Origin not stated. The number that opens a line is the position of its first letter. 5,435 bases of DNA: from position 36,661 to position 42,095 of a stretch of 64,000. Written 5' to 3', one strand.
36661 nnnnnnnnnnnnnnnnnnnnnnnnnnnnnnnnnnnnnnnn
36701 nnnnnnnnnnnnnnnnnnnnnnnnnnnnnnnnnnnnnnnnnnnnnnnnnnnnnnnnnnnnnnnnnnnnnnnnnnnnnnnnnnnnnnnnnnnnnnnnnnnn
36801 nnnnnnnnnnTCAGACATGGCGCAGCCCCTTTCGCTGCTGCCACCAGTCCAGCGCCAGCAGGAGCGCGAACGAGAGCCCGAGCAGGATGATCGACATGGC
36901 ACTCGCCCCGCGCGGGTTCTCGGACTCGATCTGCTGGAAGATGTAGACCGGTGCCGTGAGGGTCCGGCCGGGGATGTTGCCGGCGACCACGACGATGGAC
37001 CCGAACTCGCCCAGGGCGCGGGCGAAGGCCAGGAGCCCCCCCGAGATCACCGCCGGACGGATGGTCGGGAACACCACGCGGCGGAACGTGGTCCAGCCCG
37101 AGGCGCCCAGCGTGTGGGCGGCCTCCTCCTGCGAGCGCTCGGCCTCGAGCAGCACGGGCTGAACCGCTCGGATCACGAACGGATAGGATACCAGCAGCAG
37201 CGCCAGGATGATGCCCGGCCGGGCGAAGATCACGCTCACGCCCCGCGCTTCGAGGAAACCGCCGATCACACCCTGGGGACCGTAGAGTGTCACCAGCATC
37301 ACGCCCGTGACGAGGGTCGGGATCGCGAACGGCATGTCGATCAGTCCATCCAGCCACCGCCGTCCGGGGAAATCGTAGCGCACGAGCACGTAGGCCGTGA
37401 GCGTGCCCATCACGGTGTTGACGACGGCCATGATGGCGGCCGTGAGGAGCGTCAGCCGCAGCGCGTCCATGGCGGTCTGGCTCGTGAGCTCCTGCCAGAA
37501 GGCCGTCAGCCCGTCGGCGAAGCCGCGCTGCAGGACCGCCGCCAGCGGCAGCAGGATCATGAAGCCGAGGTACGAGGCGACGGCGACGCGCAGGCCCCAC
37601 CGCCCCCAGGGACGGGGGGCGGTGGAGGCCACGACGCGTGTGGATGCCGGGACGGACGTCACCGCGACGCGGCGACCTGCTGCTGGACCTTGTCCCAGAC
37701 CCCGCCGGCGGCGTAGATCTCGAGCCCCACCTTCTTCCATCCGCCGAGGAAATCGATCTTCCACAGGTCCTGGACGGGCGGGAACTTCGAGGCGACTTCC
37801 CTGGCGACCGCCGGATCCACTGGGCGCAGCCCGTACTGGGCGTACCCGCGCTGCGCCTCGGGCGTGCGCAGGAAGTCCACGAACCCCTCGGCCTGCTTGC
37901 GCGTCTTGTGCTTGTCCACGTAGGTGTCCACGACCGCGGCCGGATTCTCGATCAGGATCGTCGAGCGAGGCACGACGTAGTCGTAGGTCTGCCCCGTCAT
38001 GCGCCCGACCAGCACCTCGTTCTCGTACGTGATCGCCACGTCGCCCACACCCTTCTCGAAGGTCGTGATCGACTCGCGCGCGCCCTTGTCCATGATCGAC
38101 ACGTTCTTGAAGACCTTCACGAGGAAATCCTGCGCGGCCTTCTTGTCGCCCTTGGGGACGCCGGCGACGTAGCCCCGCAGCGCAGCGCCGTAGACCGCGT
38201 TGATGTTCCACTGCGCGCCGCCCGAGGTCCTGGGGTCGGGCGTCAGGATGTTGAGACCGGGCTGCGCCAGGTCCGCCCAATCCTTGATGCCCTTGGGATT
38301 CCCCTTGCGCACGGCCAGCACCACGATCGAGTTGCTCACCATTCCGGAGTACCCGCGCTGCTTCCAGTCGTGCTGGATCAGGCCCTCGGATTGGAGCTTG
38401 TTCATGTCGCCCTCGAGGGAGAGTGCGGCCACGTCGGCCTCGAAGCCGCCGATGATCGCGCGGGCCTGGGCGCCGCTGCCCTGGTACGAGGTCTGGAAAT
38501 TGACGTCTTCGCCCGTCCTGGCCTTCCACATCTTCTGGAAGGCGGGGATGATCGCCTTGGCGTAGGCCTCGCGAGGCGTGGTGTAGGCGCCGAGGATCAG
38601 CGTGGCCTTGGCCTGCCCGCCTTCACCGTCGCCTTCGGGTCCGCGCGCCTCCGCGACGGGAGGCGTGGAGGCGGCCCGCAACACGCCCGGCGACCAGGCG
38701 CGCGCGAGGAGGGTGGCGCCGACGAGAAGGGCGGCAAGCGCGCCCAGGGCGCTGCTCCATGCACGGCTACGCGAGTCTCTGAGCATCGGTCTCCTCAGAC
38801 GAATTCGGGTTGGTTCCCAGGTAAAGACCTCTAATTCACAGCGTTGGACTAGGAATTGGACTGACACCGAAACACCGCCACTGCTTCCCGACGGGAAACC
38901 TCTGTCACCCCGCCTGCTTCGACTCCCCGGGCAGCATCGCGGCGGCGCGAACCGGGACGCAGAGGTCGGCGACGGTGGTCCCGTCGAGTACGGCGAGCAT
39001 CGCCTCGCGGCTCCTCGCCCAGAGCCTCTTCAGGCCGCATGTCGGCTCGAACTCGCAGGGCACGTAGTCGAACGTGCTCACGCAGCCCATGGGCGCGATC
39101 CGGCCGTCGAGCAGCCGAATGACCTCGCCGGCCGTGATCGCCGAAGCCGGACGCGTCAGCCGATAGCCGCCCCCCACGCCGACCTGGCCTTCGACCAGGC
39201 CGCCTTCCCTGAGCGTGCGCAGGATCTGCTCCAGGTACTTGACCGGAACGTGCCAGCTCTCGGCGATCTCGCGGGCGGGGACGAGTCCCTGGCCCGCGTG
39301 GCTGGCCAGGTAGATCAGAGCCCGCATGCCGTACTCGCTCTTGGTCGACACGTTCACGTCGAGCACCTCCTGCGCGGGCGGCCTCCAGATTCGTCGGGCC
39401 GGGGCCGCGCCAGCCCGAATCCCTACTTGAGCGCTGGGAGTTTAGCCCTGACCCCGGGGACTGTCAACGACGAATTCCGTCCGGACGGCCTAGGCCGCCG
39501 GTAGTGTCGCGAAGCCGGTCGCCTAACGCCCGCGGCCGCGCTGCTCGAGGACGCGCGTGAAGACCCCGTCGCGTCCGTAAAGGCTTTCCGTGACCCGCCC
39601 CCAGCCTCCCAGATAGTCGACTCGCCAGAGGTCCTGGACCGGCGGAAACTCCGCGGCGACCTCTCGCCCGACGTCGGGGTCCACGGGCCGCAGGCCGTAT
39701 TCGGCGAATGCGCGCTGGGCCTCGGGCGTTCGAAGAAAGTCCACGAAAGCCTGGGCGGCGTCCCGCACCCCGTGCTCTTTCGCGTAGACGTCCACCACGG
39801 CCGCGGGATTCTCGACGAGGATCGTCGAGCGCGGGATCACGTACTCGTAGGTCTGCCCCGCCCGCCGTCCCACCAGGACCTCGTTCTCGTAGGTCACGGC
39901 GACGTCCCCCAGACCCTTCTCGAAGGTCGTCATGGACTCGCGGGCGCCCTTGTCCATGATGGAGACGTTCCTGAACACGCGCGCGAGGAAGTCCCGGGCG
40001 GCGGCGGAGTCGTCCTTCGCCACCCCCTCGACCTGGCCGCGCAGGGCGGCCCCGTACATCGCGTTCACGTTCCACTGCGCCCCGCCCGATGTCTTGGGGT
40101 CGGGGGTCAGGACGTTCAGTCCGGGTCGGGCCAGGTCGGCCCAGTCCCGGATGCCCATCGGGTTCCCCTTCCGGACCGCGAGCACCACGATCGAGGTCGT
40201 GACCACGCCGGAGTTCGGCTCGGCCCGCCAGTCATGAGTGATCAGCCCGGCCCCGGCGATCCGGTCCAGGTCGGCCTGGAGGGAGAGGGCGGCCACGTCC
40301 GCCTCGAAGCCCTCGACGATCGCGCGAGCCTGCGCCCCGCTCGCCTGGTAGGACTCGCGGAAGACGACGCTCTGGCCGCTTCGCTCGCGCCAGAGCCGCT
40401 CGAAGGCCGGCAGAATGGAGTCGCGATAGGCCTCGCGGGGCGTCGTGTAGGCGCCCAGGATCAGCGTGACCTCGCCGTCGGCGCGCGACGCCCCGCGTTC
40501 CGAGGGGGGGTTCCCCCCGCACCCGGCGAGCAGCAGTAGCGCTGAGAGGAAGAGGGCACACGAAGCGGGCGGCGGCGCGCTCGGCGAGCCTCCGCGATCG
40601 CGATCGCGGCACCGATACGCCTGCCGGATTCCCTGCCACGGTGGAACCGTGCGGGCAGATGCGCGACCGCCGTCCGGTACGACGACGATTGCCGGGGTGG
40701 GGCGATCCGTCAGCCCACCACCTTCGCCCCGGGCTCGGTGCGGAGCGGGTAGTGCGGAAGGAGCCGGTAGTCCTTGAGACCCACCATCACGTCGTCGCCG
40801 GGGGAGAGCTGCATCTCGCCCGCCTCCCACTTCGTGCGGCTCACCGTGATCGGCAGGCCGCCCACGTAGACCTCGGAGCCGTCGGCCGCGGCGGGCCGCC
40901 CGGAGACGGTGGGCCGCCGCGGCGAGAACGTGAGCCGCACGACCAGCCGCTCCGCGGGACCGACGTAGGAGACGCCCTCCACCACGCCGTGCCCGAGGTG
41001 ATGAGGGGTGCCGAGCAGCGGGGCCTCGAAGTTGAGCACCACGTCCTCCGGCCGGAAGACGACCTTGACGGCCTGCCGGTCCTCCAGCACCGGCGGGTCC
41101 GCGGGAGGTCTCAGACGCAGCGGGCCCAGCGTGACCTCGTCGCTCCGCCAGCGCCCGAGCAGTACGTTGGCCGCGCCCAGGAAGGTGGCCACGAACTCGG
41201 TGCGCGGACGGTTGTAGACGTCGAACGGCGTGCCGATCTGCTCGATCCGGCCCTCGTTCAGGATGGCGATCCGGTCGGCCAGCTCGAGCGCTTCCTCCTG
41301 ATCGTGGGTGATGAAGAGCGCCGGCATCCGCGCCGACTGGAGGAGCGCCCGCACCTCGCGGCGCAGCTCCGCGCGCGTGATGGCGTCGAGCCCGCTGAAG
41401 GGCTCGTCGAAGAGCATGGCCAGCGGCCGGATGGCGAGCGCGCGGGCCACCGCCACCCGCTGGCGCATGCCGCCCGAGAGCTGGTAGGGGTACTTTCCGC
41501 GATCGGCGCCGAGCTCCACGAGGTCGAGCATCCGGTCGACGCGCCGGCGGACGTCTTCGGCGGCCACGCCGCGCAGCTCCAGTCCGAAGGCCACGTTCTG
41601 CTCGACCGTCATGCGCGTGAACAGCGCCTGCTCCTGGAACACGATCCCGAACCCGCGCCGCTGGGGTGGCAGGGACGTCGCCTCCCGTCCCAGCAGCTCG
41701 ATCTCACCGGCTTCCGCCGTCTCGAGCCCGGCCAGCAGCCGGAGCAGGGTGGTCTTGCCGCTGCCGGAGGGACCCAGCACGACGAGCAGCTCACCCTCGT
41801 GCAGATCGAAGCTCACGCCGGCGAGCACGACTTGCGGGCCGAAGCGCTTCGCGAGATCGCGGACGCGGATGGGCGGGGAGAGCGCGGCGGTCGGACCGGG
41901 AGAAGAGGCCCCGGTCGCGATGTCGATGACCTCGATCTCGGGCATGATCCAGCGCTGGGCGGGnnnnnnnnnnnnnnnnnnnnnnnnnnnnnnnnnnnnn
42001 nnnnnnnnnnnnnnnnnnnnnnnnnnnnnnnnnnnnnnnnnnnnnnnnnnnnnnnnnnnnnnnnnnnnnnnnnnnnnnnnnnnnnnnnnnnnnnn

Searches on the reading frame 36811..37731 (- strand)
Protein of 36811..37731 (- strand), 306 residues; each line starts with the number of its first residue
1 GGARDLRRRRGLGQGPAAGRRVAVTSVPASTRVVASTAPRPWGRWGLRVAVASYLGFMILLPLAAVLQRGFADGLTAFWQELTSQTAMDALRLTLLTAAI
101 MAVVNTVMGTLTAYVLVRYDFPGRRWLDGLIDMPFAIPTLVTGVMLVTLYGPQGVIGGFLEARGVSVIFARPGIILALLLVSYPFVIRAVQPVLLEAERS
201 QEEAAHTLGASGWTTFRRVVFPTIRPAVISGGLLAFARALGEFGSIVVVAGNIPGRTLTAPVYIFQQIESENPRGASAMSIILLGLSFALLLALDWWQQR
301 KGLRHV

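Call 20: search_protein_families(library=ncbifam, proteins=[window:36811-37731:-], max_evalue=1e-10)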
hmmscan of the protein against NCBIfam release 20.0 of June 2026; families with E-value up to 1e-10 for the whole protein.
window:36811-37731:- (306 aa): 26 families (the best 25 are shown)
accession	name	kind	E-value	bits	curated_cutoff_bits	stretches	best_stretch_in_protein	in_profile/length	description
TIGR00969.1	3a0106s02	subfamily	6.6e-88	294.7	240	1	42-300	15-272/272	sulfate ABC transporter permease subunit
TIGR02139.1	permease_CysT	equivalog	4.5e-85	285.4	246.1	1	47-301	9-262/265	sulfate ABC transporter permease subunit CysT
TIGR02140.1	permease_CysW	equivalog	3.1e-69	233.4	329.1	1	44-293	2-251/261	sulfate ABC transporter permease subunit CysW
NF008208.0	PRK10971.1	equivalog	3.5e-62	210.4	415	1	54-304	23-273/277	sulfate/thiosulfate ABC transporter permease CysT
NF008620.0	PRK11602.1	equivalog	3.7e-58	197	442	1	36-280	11-255/291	sulfate/thiosulfate ABC transporter permease CysW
TIGR01581.1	Mo_ABC_porter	hypoth_equivalog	3.5e-56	190.2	210.3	1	75-292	7-224/225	ABC transporter permease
TIGR02141.1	modB_ABC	equivalog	7.2e-55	185.8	182.6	1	93-300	2-208/208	molybdate ABC transporter permease subunit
NF040839.1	tungstate_WtpB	equivalog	9.1e-45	153.2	340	1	50-300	8-250/251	tungstate ABC transporter permease WtpB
NF006939.0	PRK09421.1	equivalog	1e-43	149.4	262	1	84-301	5-224/230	molybdate ABC transporter permease subunit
NF011624.0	PRK15050.1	equivalog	2.6e-34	118.7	247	1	26-300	6-288/297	2-aminoethylphosphonate ABC transporter permease subunit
TIGR03226.1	PhnU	equivalog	7.8e-31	107.7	283.45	1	9-291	10-297/311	2-aminoethylphosphonate ABC transporter permease subunit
TIGR03262.1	PhnU2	equivalog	4.8e-27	94.8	593.25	1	44-301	3-259/546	putative 2-aminoethylphosphonate ABC transporter permease subunit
NF007047.0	PRK09500.1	equivalog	2.4e-22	79.8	326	1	74-296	41-250/257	spermidine/putrescine ABC transporter permease PotC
TIGR03255.1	PhnV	equivalog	2.2e-20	73.5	358.7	1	71-301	48-268/270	2-aminoethylphosphonate ABC transport system, membrane component PhnV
NF007889.0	PRK10592.1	equivalog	8.4e-20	71.5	476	1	76-293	49-260/281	putrescine ABC transporter permease PotI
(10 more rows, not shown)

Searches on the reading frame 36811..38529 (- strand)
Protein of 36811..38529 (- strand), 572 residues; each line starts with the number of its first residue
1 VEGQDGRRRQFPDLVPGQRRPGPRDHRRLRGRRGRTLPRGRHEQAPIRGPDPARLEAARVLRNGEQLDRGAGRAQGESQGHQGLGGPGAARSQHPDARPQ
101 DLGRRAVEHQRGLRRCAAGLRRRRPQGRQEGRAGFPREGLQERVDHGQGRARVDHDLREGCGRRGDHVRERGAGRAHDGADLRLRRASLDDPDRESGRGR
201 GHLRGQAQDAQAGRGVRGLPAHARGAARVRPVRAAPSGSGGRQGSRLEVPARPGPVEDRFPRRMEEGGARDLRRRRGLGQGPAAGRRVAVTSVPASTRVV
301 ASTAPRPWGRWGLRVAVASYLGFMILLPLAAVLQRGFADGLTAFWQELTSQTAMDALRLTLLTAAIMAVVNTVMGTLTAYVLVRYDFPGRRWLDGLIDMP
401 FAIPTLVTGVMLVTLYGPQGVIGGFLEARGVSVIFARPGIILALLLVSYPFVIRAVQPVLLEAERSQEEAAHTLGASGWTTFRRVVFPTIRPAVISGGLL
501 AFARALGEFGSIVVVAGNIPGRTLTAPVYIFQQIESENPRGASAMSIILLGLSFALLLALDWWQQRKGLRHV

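Call 10: search_protein_families(library=pfam, proteins=[window:36811-38529:-], max_evalue=0.001)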
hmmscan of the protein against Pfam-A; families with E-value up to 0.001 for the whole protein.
window:36811-38529:- (572 aa): 1 family
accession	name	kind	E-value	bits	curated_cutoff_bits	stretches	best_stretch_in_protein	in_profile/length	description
PF00528.27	BPD_transp_1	-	9.8e-20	71.5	26.4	1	373-564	3-175/184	Binding-protein-dependent transport system inner membrane component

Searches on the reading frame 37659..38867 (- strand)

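Call 10: search_protein_families(library=pfam, proteins=[window:37659-38867:-], max_evalue=0.001)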
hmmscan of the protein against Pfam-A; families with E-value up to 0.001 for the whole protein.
window:37659-38867:- (402 aa): 4 families
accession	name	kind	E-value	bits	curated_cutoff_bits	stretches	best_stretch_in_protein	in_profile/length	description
PF13531.11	SBP_bac_11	-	7.2e-38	131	25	1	105-348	15-227/227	Bacterial extracellular solute-binding protein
PF01547.30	SBP_bac_1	-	9.3e-12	46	26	1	98-339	6-306/307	Bacterial extracellular solute-binding protein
PF13416.11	SBP_bac_8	-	6.7e-08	33.1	27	1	165-358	77-269/279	Bacterial extracellular solute-binding protein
PF13343.11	SBP_bac_6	-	8.9e-05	22.5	24.6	1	166-364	48-230/245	Bacterial extracellular solute-binding protein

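Call 20: search_protein_families(library=ncbifam, proteins=[window:37659-38867:-], max_evalue=1e-10)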
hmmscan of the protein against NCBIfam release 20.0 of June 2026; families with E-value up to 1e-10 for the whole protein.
window:37659-38867:- (402 aa): 3 families
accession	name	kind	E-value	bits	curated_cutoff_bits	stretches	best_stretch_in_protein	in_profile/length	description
TIGR00971.1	3a0106s03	subfamily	1.6e-71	241.2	155.5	1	90-394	13-315/315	sulfate ABC transporter substrate-binding protein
NF008022.0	PRK10752.1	subfamily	4.3e-69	233.4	288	1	94-396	28-328/329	sulfate ABC transporter substrate-binding protein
NF008106.0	PRK10852.1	subfamily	6e-55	186.6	308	1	85-395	22-333/338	thiosulfate ABC transporter substrate-binding protein CysP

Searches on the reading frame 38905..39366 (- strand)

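Call 27: search_protein_families(library=pfam, proteins=[window:38905-39366:-], max_evalue=1)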
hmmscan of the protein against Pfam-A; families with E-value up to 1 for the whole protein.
window:38905-39366:- (153 aa): 5 families
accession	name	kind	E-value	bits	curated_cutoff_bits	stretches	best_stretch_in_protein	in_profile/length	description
PF02082.26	Rrf2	-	3.5e-37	128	30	1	7-136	2-130/132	Iron-dependent Transcriptional regulator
PF03444.21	HrcA_DNA-bdg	-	0.0019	18.2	21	1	14-75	10-70/79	Winged helix-turn-helix transcription repressor, HrcA DNA-binding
PF12802.13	MarR_2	-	0.017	15.8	27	1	15-59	9-51/61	MarR family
PF08100.18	Dimerisation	-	0.029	14.6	25.6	1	26-77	38-90/93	O-methyltransferase dimerisation domain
PF01978.25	TrmB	-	0.074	13.4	25.6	1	11-63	8-57/68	Sugar-specific transcriptional regulator TrmB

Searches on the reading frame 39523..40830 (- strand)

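Call 10: search_protein_families(library=pfam, proteins=[window:39523-40830:-], max_evalue=0.001)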
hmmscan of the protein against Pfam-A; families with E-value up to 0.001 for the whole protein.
window:39523-40830:- (435 aa): 4 families
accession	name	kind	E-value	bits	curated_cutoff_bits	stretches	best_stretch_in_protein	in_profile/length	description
PF13531.11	SBP_bac_11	-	1.9e-36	126.4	25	1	139-381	16-227/227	Bacterial extracellular solute-binding protein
PF13416.11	SBP_bac_8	-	6.1e-09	36.5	27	1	208-388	87-266/279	Bacterial extracellular solute-binding protein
PF01547.30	SBP_bac_1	-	4.2e-08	34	26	1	149-372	19-306/307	Bacterial extracellular solute-binding protein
PF13343.11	SBP_bac_6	-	5.4e-05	23.2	24.6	1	228-392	81-225/245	Bacterial extracellular solute-binding protein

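Call 20: search_protein_families(library=ncbifam, proteins=[window:39523-40830:-], max_evalue=1e-10)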
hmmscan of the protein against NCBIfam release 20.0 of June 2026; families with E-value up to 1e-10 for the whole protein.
window:39523-40830:- (435 aa): 3 families
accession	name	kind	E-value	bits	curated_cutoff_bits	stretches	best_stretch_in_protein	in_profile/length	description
TIGR00971.1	3a0106s03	subfamily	1.6e-68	231.3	155.5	1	121-425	11-313/315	sulfate ABC transporter substrate-binding protein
NF008022.0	PRK10752.1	subfamily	6.4e-66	223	288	1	120-428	21-327/329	sulfate ABC transporter substrate-binding protein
NF008106.0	PRK10852.1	subfamily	4e-52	177.3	308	1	122-429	27-334/338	thiosulfate ABC transporter substrate-binding protein CysP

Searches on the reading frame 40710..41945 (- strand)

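Call 10: search_protein_families(library=pfam, proteins=[window:40710-41945:-], max_evalue=0.001)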
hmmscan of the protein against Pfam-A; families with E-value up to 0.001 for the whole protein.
window:40710-41945:- (411 aa): 4 families
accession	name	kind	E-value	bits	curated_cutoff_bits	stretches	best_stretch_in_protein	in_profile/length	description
PF00005.33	ABC_tran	-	1.3e-32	113.7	25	1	42-183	2-136/137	ABC transporter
PF13304.12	AAA_21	-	8.7e-07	29.7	27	0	54-77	2-25/304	AAA domain, putative AbiEii toxin, Type IV TA system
PF13401.12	AAA_22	-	0.00038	21.2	27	0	51-135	5-71/130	AAA domain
PF13191.12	AAA_16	-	0.00043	21.3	32.6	0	50-180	23-139/167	AAA ATPase domain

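Call 20: search_protein_families(library=ncbifam, proteins=[window:40710-41945:-], max_evalue=1e-10)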
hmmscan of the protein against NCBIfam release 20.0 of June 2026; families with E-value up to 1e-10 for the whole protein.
window:40710-41945:- (411 aa): 165 families (the best 25 are shown)
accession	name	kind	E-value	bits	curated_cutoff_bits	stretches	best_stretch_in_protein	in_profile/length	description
TIGR03265.1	PhnT2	equivalog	1.2e-98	330.6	457.7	1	26-337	5-311/353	putative 2-aminoethylphosphonate ABC transporter ATP-binding protein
TIGR00968.1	3a0106s01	subfamily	2.9e-83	279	342.75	1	26-262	1-237/237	sulfate ABC transporter ATP-binding protein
NF006987.0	PRK09452.1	equivalog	2.4e-80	270.1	482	1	23-338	15-333/378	spermidine/putrescine ABC transporter ATP-binding protein PotA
NF008653.0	PRK11650.1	subfamily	8e-79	265.3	432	1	26-303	4-286/357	sn-glycerol-3-phosphate ABC transporter ATP-binding protein UgpC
TIGR01187.1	potA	subfamily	9.7e-79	264.8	355.6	1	56-339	1-287/325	polyamine ABC transporter ATP-binding protein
NF043075.1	MMSYN1_0197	equivalog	5.1e-78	262.4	550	1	26-305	3-281/341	spermidine/putrescine ABC transporter ATP-binding protein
NF008105.0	PRK10851.1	equivalog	1.4e-76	257.6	502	1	26-305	3-283/362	sulfate/thiosulfate ABC transporter ATP-binding protein CysA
TIGR03258.1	PhnT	equivalog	4.5e-75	252.9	499.15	1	22-262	5-246/359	2-aminoethylphosphonate ABC transport system ATP-binding subunit PhnT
NF040840.2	tungstate_WtpC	equivalog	5.8e-75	252.7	440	1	26-336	2-309/347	tungstate ABC transporter ATP-binding protein WtpC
NF008513.0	PRK11432.1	equivalog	1.1e-72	244.9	496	1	27-307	8-288/351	ferric ABC transporter ATP-binding protein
NF008621.0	PRK11607.1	equivalog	1e-70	238.5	613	1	19-338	13-336/377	putrescine ABC transporter ATP-binding subunit PotG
NF040933.2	ABC_arch_GlcV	equivalog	1.5e-69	234.6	450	1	26-339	3-324/357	glucose ABC transporter ATP-binding protein GlcV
NF008233.0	PRK11000.1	equivalog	7e-65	219.2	568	1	26-260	4-238/369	maltose/maltodextrin ABC transporter ATP-binding protein MalK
TIGR01186.1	proV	subfamily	7.5e-62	209.5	326.6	1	36-261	4-235/363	betaine/proline/choline family ABC transporter ATP-binding protein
TIGR03415.1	ABC_choXWV_ATP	equivalog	6.9e-57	193.1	483.75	1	31-261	30-270/382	choline ABC transporter ATP-binding protein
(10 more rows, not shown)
